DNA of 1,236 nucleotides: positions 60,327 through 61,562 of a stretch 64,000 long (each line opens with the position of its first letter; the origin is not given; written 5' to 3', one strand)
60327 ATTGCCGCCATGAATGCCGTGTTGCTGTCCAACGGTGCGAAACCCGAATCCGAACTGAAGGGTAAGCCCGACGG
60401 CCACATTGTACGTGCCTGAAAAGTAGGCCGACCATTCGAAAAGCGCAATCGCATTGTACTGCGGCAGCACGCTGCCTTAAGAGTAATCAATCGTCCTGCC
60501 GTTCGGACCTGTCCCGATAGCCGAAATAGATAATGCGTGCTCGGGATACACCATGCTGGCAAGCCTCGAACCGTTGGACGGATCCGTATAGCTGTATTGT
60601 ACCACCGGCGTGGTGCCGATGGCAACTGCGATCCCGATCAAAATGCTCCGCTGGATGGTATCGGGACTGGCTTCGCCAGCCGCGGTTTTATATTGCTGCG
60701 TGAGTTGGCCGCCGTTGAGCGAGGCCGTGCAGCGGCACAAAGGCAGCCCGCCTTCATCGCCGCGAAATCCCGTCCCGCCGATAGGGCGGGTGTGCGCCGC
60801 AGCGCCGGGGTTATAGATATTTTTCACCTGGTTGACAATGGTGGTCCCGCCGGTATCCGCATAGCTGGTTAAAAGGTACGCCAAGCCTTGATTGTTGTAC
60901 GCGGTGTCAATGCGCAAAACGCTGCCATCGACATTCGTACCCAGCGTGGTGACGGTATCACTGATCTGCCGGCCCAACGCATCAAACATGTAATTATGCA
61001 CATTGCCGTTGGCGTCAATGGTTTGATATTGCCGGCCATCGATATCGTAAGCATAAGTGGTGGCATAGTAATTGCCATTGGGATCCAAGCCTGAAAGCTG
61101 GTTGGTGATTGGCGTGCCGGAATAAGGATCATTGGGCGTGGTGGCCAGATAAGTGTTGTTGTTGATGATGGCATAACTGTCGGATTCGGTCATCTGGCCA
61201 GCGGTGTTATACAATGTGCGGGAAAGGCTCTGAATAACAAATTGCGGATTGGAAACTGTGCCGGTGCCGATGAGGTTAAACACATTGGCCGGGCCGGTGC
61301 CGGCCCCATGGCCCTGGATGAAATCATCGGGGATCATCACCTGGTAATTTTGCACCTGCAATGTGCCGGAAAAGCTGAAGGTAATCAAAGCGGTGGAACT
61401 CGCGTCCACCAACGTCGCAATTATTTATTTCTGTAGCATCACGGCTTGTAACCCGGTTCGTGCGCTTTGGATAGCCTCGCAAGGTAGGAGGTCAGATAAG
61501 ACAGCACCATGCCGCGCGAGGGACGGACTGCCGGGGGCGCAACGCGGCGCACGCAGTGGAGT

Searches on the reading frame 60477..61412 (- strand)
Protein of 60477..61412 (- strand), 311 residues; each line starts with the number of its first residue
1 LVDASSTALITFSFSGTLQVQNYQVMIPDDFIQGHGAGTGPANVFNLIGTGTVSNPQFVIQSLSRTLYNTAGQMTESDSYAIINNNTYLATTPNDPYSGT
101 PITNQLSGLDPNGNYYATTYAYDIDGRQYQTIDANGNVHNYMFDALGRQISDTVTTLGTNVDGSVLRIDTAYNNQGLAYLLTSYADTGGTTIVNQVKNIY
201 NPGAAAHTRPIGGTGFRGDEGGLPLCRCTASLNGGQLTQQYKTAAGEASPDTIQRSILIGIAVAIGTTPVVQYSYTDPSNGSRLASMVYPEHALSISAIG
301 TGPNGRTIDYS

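Call 3: search_protein_families(library=pfam, max_evalue=1, proteins=[window:60477-61412:-])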
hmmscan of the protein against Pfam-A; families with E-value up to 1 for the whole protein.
window:60477-61412:- (311 aa): 1 family
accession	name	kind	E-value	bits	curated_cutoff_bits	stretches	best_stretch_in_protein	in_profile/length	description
PF05593.20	RHS_repeat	-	0.09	13.7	22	1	105-137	6-37/38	RHS Repeat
